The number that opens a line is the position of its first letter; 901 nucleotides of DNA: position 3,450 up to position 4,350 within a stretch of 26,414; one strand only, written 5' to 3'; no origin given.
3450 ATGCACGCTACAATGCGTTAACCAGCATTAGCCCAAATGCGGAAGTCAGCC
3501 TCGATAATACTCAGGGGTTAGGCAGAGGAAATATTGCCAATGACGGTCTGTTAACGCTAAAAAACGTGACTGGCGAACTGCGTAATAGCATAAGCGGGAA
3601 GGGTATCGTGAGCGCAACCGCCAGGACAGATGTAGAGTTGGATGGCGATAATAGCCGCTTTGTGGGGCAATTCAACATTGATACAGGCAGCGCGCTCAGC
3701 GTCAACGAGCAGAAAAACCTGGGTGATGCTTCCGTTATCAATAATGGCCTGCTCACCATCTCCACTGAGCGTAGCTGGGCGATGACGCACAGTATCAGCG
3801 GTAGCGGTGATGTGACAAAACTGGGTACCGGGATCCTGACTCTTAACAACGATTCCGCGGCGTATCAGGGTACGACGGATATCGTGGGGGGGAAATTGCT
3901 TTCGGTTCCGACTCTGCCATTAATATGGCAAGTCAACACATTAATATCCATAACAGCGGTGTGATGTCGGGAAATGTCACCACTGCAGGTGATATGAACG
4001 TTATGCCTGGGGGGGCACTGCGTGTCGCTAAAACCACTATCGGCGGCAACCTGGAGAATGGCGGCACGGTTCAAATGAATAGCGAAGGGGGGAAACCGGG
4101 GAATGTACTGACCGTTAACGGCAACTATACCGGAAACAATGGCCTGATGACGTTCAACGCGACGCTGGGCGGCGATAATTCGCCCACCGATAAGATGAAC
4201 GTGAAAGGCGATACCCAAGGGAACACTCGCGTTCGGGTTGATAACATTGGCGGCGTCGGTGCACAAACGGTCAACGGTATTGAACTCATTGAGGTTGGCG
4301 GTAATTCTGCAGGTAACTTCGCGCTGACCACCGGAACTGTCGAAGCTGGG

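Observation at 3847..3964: A G7 homopolymer splits the autotransporter into passenger and beta-barrel ORFs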

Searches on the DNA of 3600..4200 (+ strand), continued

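Call 30: get_annotated_region(hit=H79, flank=4000)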
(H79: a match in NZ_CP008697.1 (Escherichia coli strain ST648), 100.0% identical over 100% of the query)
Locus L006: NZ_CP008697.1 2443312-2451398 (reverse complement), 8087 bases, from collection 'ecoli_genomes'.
description: Escherichia coli strain ST648 isolate Pleural Effusion of Patients with Empyema Thoracis chromosome, complete genome
organism: Escherichia coli strain ST648 (NCBI taxid 562)
replicon: chromosome; assembly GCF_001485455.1
host: Homo sapiens; source: Pleural Effusion; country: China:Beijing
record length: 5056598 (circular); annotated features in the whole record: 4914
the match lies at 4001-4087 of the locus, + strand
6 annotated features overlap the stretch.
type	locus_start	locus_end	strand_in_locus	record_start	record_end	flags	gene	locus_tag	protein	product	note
CDS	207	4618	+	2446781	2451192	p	-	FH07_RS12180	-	ECSE_1600 family autotransporter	frameshifted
CDS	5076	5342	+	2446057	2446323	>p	-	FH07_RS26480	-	helix-turn-helix transcriptional regulator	incomplete; partial in the middle of a contig; missing N-terminus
CDS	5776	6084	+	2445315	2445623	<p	-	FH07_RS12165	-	fimbrial protein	incomplete; partial in the middle of a contig; missing C-terminus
CDS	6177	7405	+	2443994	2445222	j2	-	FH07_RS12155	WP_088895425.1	IS3-like element IS2 family transposase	programmed frameshift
CDS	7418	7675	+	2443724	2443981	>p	-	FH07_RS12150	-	fimbrial protein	incomplete; partial in the middle of a contig; missing N-terminus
CDS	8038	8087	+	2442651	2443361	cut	-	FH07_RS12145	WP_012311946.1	fimbria/pilus periplasmic chaperone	-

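Call 31: get_annotated_region(hit=H83, flank=4000)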
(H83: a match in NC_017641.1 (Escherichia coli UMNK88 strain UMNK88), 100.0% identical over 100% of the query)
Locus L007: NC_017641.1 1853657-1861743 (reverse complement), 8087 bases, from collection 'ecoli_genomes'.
description: Escherichia coli UMNK88, complete sequence
organism: Escherichia coli UMNK88 strain UMNK88 (NCBI taxid 696406)
replicon: chromosome; assembly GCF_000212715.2
host: porcine; source: porcine neonatal diarrhea; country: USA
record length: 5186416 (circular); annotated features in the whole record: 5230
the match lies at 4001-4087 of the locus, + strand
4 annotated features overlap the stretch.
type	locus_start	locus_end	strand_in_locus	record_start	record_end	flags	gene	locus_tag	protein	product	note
CDS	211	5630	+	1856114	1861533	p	-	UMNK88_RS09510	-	ECSE_1600 family autotransporter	frameshifted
CDS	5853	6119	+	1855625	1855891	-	hipB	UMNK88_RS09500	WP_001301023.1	type II toxin-antitoxin system antitoxin HipB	-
CDS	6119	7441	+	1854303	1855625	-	hipA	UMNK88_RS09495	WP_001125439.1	type II toxin-antitoxin system serine/threonine protein kinase toxin HipA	-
CDS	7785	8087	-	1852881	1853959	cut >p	-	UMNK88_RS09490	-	IS3-like element IS3 family transposase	programmed frameshift; incomplete; partial in the middle of a contig; missing C-terminus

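Call 32: get_annotated_region(hit=H81, flank=4000)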
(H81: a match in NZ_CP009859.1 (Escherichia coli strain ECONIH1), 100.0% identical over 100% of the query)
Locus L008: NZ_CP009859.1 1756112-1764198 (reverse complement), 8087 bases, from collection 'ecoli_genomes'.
description: Escherichia coli strain ECONIH1 chromosome, complete genome
organism: Escherichia coli strain ECONIH1 (NCBI taxid 562)
replicon: chromosome; assembly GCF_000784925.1
host: -; source: rectal swab; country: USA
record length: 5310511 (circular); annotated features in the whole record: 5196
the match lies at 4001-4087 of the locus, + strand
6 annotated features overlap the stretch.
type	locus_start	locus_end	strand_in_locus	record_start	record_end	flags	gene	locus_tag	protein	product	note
CDS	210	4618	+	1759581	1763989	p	-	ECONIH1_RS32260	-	ECSE_1600 family autotransporter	frameshifted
CDS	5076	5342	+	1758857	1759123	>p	-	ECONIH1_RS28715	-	helix-turn-helix transcriptional regulator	incomplete; partial in the middle of a contig; missing N-terminus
CDS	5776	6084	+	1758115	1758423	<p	-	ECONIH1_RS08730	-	fimbrial protein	incomplete; partial in the middle of a contig; missing C-terminus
CDS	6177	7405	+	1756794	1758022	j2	-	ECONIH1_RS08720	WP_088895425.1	IS3-like element IS2 family transposase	programmed frameshift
CDS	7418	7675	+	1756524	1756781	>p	-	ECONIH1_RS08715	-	fimbrial protein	incomplete; partial in the middle of a contig; missing N-terminus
CDS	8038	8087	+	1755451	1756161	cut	-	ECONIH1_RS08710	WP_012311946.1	fimbria/pilus periplasmic chaperone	-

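Call 33: get_annotated_region(hit=H84, flank=4000)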
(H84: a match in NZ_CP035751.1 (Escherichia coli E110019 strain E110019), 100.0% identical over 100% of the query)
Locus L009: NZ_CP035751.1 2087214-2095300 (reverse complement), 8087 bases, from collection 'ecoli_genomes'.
description: Escherichia coli E110019 chromosome, complete genome
organism: Escherichia coli E110019 strain E110019 (NCBI taxid 340186)
replicon: chromosome; assembly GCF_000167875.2
host: -; source: -; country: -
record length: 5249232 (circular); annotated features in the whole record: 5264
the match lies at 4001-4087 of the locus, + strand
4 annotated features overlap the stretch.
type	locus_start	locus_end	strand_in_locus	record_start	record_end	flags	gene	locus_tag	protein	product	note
CDS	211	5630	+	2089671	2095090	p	-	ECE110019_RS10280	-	ECSE_1600 family autotransporter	frameshifted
CDS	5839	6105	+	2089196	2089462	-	hipB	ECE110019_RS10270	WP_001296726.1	type II toxin-antitoxin system antitoxin HipB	-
CDS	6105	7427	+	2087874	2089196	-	hipA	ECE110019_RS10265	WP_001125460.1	type II toxin-antitoxin system serine/threonine protein kinase toxin HipA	-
CDS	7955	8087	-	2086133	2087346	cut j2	-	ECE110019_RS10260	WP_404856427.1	IS3 family transposase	programmed frameshift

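Call 34: get_annotated_region(hit=H71, flank=4000)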
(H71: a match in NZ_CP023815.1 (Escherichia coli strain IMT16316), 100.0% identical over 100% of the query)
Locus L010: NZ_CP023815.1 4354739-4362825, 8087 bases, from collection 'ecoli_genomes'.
description: Escherichia coli strain IMT16316 chromosome, complete genome
organism: Escherichia coli strain IMT16316 (NCBI taxid 562)
replicon: chromosome; assembly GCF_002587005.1
host: wild bird; source: -; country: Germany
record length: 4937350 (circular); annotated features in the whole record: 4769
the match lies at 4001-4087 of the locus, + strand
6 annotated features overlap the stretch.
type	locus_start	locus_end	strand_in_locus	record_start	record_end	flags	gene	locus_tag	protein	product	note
CDS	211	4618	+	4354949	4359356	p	-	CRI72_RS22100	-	ECSE_1600 family autotransporter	frameshifted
CDS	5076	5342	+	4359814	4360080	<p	-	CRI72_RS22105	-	helix-turn-helix transcriptional regulator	incomplete; partial in the middle of a contig; missing N-terminus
CDS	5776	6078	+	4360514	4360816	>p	-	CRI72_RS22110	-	fimbrial protein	incomplete; partial in the middle of a contig; missing C-terminus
CDS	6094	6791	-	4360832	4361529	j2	-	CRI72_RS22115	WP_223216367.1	IS1 family transposase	programmed frameshift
CDS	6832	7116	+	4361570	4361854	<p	-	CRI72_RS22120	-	fimbrial protein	incomplete; partial in the middle of a contig; missing N-terminus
CDS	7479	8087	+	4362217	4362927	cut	-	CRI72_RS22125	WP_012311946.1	fimbria/pilus periplasmic chaperone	-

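Call 35: get_annotated_region(hit=H69, flank=4000)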
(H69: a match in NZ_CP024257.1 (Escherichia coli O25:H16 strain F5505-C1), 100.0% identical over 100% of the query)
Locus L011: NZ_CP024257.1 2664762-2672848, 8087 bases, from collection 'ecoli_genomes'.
description: Escherichia coli O25:H16 strain F5505-C1 chromosome, complete genome
organism: Escherichia coli O25:H16 strain F5505-C1 (NCBI taxid 2048780)
replicon: chromosome; assembly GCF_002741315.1
host: missing; source: missing; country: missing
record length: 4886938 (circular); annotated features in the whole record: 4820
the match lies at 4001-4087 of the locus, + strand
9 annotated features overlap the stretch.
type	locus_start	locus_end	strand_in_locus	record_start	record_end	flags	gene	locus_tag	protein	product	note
CDS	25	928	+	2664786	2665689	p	yneE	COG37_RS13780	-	bestrophin family protein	frameshifted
CDS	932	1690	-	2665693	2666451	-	tam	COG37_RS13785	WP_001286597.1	trans-aconitate 2-methyltransferase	-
CDS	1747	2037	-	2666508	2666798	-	lsrG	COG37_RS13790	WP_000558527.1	(4S)-4-hydroxy-5-phosphonooxypentane-2,3-dione isomerase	-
CDS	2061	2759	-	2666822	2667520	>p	lsrF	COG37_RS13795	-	3-hydroxy-5-phosphonooxypentane-2,4-dione thiolase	incomplete; partial in the middle of a contig; missing N-terminus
CDS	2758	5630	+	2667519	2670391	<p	-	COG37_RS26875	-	autotransporter outer membrane beta-barrel domain-containing protein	frameshifted; incomplete; partial in the middle of a contig; missing N-terminus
CDS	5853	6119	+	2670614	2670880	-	hipB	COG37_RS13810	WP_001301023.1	type II toxin-antitoxin system antitoxin HipB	-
CDS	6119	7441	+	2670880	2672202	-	hipA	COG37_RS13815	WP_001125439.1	type II toxin-antitoxin system serine/threonine protein kinase toxin HipA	-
CDS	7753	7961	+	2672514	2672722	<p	-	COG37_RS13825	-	helix-turn-helix domain-containing protein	frameshifted; incomplete; partial in the middle of a contig; missing N-terminus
CDS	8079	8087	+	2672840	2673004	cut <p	-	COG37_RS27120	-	fimbrial protein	incomplete; partial in the middle of a contig; missing N-terminus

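Call 36: get_annotated_region(hit=H67, flank=4000)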
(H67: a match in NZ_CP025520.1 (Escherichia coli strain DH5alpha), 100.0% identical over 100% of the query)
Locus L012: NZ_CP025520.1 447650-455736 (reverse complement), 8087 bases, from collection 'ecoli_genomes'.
description: Escherichia coli strain DH5alpha chromosome, complete genome
organism: Escherichia coli strain DH5alpha (NCBI taxid 562)
replicon: chromosome; assembly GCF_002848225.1
host: -; source: common laboratory strain; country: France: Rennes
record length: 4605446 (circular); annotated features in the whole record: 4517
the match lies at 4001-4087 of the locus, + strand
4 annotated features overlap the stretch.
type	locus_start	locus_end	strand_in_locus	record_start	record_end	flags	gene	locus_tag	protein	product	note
CDS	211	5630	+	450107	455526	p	-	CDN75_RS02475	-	ECSE_1600 family autotransporter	frameshifted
CDS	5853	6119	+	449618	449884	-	hipB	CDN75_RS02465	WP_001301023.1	type II toxin-antitoxin system antitoxin HipB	-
CDS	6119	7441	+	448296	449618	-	hipA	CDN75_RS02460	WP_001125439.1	type II toxin-antitoxin system serine/threonine protein kinase toxin HipA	-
CDS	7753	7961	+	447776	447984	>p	-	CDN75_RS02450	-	helix-turn-helix domain-containing protein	frameshifted; incomplete; partial in the middle of a contig; missing N-terminus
